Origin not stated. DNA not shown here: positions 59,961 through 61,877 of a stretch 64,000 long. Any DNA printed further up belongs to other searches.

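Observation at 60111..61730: PolC-derived N-terminal/OB/exonuclease protein at the polC position, lacking PHP and polymerase domains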

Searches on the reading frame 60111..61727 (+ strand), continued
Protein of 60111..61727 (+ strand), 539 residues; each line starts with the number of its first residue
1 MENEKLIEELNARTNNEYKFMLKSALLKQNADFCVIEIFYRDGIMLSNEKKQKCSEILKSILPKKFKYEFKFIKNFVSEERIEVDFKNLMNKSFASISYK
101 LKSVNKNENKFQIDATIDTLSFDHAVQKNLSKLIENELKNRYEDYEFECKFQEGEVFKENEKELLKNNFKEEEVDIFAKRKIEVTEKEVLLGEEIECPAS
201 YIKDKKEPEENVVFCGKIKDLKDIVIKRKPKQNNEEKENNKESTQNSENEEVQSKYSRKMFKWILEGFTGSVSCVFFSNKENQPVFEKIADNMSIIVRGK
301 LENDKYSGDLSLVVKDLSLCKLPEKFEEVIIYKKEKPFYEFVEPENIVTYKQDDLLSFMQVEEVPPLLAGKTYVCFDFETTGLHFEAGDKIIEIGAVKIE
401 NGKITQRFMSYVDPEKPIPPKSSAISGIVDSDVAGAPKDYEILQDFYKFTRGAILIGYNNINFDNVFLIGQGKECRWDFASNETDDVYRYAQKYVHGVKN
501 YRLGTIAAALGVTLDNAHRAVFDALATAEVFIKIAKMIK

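Call 66: find_homologous_proteins(query=L020:9968-11500:+, max_evalue=1e-20)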
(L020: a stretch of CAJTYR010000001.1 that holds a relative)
Query L020:9968-11500:+ (511 aa): 163 proteins with E <= 1e-20 among 8000 candidates; the best 120 are listed.
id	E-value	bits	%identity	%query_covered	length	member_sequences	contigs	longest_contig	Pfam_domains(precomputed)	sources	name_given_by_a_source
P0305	0.0e+0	1113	97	100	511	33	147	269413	PF00929.32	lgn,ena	-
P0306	1.5e-290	982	84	100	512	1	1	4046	PF00929.32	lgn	-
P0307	1.4e-281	953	82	100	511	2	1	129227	PF00929.32,PF13482.13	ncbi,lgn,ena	-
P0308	6.8e-281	951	83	100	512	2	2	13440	PF00929.32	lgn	-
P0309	1.8e-259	880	81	95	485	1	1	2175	PF00929.32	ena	-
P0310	1.3e-257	874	96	81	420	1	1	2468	PF00929.32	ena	-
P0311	6.0e-249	845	72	100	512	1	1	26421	PF00929.32,PF13482.13,PF01336.32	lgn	-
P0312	3.0e-246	836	72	100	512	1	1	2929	PF00929.32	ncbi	-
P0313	5.9e-246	835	96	77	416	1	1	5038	PF00929.32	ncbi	-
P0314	3.8e-242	823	72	100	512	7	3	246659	PF00929.32,PF13742.13,PF01336.32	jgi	-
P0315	2.7e-215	734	67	100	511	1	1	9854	PF00929.32,PF13482.13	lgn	-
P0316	6.0e-212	723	66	100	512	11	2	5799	PF00929.32,PF13482.13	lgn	-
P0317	5.7e-183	628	57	100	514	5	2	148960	PF00929.32,PF13482.13,PF21762.4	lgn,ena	-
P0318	2.4e-182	626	58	100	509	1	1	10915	PF00929.32,PF13482.13,PF21762.4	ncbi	ncbi:MAG: PolC-type DNA polymerase III [Candidatus Caccovivens sp.]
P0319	5.2e-180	618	56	100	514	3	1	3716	PF00929.32,PF13482.13,PF01336.32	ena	-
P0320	2.5e-178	612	56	100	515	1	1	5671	PF00929.32,PF13482.13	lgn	-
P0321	1.6e-177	610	57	100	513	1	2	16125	PF00929.32,PF13742.13,PF13482.13,PF01336.32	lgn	-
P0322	1.3e-176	607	57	100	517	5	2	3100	PF00929.32,PF13482.13,PF01336.32,PF21762.4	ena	-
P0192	6.7e-176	604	56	100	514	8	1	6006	PF00929.32,PF13482.13,PF01336.32,PF21762.4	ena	-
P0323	9.1e-176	604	55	100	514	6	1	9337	PF00929.32,PF13482.13,PF01336.32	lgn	-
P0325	1.0e-174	600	57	95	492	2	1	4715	PF00929.32,PF13482.13,PF01336.32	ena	-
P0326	1.1e-173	597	55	100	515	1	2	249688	PF00929.32,PF13482.13,PF01336.32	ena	-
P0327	2.9e-173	596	55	100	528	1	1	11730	PF00929.32,PF13742.13,PF13482.13,PF01336.32,PF21762.4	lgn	-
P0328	9.8e-171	587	53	100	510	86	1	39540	PF00929.32,PF13482.13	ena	-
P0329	2.0e-170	586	55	100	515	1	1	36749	PF00929.32,PF13482.13,PF01336.32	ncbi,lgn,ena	-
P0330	2.6e-170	586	53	100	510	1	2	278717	PF00929.32,PF13482.13,PF01336.32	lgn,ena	-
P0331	4.8e-170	585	53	100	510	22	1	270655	PF00929.32,PF13482.13,PF01336.32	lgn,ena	-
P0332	5.9e-169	581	53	100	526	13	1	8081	PF00929.32,PF13482.13,PF01336.32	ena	-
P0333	6.7e-169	581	53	100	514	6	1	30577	PF00929.32,PF13482.13,PF01336.32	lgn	-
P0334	7.6e-169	581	53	100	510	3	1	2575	PF00929.32,PF13482.13,PF01336.32,PF21762.4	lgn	-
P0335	9.2e-169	581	53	100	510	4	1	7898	PF00929.32,PF13482.13,PF01336.32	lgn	-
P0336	1.0e-168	581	54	100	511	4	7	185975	PF00929.32,PF13482.13,PF01336.32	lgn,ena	-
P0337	2.5e-168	579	53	100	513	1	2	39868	PF00929.32,PF13482.13,PF21762.4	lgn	-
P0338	7.2e-168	578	52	100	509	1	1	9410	PF00929.32,PF13482.13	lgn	-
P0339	7.4e-168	578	54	100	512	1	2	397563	PF00929.32,PF13482.13,PF01336.32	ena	-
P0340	7.7e-168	578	54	100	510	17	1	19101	PF00929.32,PF13482.13,PF01336.32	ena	-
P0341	2.1e-167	576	54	100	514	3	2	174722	PF00929.32,PF13482.13,PF01336.32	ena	-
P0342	4.1e-167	575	53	100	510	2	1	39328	PF00929.32,PF13482.13,PF01336.32,PF21762.4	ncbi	-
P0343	4.4e-167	575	53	100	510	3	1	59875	PF00929.32,PF13482.13,PF01336.32,PF03104.26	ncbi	-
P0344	6.0e-167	575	52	100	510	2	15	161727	PF00929.32,PF13482.13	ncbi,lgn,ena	-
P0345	7.2e-167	574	53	100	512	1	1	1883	PF00929.32,PF13482.13,PF01336.32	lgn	-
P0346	1.8e-166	573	52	100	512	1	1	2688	PF00929.32,PF13482.13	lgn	-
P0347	5.7e-166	572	54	99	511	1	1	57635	PF00929.32,PF13482.13,PF01336.32,PF21762.4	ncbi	-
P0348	8.9e-166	571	53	100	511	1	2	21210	PF00929.32,PF13482.13,PF01336.32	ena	-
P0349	9.7e-166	571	53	100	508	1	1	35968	PF00929.32,PF13482.13,PF21762.4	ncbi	-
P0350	1.3e-165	570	52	100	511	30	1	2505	PF00929.32,PF13482.13,PF01336.32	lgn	-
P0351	3.4e-165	569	53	100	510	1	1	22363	PF00929.32,PF13482.13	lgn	-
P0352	3.6e-165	569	52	100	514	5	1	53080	PF00929.32,PF13482.13,PF01336.32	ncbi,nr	ncbi:MAG: ribonuclease H-like domain-containing protein [Clostridia bacterium]|nr:ribonuclease H-lik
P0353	4.7e-165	569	54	100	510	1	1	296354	PF00929.32,PF13482.13,PF01336.32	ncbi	-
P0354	1.0e-164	567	54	100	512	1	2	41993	PF00929.32,PF13482.13,PF01336.32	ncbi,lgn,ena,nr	ncbi:MAG: ribonuclease H-like domain-containing protein [Clostridia bacterium]|nr:ribonuclease H-lik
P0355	1.4e-164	567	51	100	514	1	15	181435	PF00929.32,PF13482.13,PF01336.32,PF21762.4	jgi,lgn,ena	-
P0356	1.7e-164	567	52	100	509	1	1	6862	PF00929.32,PF13482.13,PF01336.32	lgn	-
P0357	2.6e-164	566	53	100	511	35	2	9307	PF00929.32,PF13482.13,PF01336.32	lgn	-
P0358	2.0e-163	563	52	98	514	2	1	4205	PF00929.32,PF13482.13,PF01336.32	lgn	-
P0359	2.9e-163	563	53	100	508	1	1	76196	PF00929.32,PF13482.13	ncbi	-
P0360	4.9e-163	562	51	100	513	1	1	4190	PF00929.32,PF13482.13,PF01336.32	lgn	-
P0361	1.4e-162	560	53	100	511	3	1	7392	PF00929.32,PF13482.13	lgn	-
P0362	2.3e-162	560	52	100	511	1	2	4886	PF00929.32,PF13482.13,PF21762.4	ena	-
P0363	2.9e-162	559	51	100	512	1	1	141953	PF00929.32,PF13482.13,PF01336.32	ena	-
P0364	4.7e-162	559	52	100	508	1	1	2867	PF00929.32,PF13482.13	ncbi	-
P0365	8.1e-162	558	53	100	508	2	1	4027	PF00929.32,PF13482.13,PF21762.4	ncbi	-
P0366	2.7e-161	556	52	100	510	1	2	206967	PF00929.32,PF13742.13,PF13482.13,PF01336.32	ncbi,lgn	-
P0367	3.1e-161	556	54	100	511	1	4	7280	PF00929.32,PF13482.13,PF01336.32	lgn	-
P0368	9.6e-160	551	51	100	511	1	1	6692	PF00929.32,PF13482.13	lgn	-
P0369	1.3e-159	551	51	100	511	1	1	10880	PF00929.32,PF13742.13,PF13482.13,PF01336.32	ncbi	-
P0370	1.6e-158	547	52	100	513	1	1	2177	PF00929.32,PF13482.13,PF01336.32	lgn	-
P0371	2.6e-158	546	52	100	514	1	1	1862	PF00929.32,PF13482.13,PF01336.32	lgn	-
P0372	2.7e-157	543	51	100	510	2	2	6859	PF00929.32,PF13482.13,PF01336.32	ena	-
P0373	4.4e-157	542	50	100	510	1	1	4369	PF00929.32,PF13482.13,PF01336.32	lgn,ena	-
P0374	4.9e-157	542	50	100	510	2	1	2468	PF00929.32,PF13482.13,PF01336.32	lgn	-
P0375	5.4e-157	542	50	100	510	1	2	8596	PF00929.32,PF13482.13,PF01336.32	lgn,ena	-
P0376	5.5e-157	542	52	100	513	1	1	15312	PF00929.32,PF13482.13,PF01336.32,PF21762.4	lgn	-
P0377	9.7e-157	541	50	100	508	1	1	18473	PF00929.32,PF13482.13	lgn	-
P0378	2.5e-156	540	51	100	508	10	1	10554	PF00929.32,PF13482.13,PF21762.4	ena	-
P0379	3.4e-155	536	50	100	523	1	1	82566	PF00929.32,PF13482.13,PF01336.32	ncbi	-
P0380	6.4e-155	535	50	99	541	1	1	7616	PF00929.32,PF13482.13,PF01336.32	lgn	-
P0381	7.1e-155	535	51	100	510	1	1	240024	PF00929.32,PF13482.13,PF21762.4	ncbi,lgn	-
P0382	8.5e-155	535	50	100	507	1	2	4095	PF00929.32,PF13482.13,PF01336.32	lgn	-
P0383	3.3e-154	533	49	100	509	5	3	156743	PF00929.32,PF13482.13,PF01336.32,PF21762.4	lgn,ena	-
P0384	4.0e-154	532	51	100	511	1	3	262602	PF00929.32,PF13482.13,PF01336.32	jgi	-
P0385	4.7e-154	532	50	100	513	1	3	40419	PF00929.32,PF13482.13,PF01336.32,PF21762.4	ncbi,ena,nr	ncbi:MAG: ribonuclease H-like domain-containing protein [Clostridia bacterium]|nr:ribonuclease H-lik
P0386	1.3e-152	527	50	100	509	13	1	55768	PF00929.32,PF13482.13,PF03104.26,PF21762.4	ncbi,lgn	-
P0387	1.7e-152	527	50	100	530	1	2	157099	PF00929.32,PF13482.13,PF01336.32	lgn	-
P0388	2.9e-152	526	49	100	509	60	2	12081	PF00929.32,PF13482.13,PF01336.32,PF21762.4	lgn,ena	-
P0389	5.3e-152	525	46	99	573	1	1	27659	PF00929.32,PF13482.13,PF01336.32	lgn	-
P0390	6.0e-152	525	48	62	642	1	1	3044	PF00929.32,PF13482.13,PF01336.32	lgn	-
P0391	6.2e-152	525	46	99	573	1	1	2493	PF00929.32,PF13482.13,PF01336.32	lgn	-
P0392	1.6e-151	524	50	100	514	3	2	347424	PF00929.32,PF13482.13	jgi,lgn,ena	-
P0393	6.9e-151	522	50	99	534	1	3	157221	PF00929.32,PF13482.13,PF01336.32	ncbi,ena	-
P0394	9.1e-151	521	50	100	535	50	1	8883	PF00929.32,PF13482.13,PF01336.32,PF21762.4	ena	-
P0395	2.9e-150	520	48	100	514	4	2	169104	PF00929.32,PF13482.13,PF01336.32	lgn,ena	-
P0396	2.6e-149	517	50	100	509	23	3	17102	PF00929.32,PF13482.13,PF21762.4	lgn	-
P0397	2.8e-149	516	50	100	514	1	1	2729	PF00929.32,PF13482.13,PF01336.32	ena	-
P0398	5.5e-149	516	49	100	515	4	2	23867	PF00929.32,PF13482.13,PF01336.32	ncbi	-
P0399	5.2e-148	512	48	100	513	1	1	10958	PF00929.32,PF13482.13,PF01336.32,PF21762.4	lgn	-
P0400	3.1e-147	510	49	100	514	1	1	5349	PF00929.32,PF13482.13,PF01336.32,PF21762.4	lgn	-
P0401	8.4e-147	508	48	100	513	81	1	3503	PF00929.32,PF13482.13,PF01336.32,PF21762.4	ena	-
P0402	6.4e-145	502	48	100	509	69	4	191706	PF00929.32,PF13482.13,PF01336.32,PF03104.26,PF21762.4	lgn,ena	-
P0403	9.2e-145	502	48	99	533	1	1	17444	PF00929.32,PF13482.13,PF01336.32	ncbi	-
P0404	3.6e-144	500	48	100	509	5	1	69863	PF00929.32,PF13482.13,PF01336.32,PF21762.4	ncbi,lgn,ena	-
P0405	7.6e-144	499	44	100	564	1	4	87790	PF00929.32,PF13482.13,PF01336.32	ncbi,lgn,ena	-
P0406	1.5e-138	481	45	100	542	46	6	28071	PF00929.32,PF13482.13,PF01336.32,PF21762.4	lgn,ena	-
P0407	4.7e-125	437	43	98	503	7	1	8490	PF00929.32,PF13482.13,PF01336.32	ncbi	-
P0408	2.1e-111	392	42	98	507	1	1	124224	PF00929.32,PF13482.13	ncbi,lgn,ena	-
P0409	2.9e-111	391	52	71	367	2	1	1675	PF00929.32,PF13482.13,PF01336.32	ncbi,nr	ncbi:MAG: ribonuclease H-like domain-containing protein, partial [Clostridia bacterium]|nr:ribonucle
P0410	6.8e-111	390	41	98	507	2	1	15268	PF00929.32,PF13482.13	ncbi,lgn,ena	-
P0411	1.7e-110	389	41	98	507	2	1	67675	PF00929.32,PF13482.13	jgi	-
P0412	1.1e-105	373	39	99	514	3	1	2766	PF00929.32,PF13482.13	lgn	-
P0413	9.8e-104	366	38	98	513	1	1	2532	PF00929.32,PF13482.13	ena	-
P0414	1.7e-103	365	39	99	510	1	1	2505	PF00929.32,PF13482.13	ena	-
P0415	4.1e-103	364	38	98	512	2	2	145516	PF00929.32,PF13482.13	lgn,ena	-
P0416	1.0e-102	363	39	98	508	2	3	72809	PF00929.32,PF13482.13,PF03104.26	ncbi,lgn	-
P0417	4.1e-102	361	39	98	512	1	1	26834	PF00929.32,PF13482.13,PF16473.12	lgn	-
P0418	1.4e-101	359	39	98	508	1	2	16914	PF00929.32,PF13482.13,PF16473.12,PF01336.32,PF21762.4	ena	-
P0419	4.5e-98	348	37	98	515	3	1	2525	PF00929.32,PF13482.13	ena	-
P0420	1.6e-97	346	38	98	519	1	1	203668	PF00929.32,PF16473.12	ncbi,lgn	-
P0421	2.0e-94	336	37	99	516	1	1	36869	PF00929.32,PF13482.13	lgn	-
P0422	3.0e-93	332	37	98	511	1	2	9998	PF00929.32,PF13482.13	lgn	-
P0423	1.2e-88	317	36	99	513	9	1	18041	PF00929.32,PF13482.13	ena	-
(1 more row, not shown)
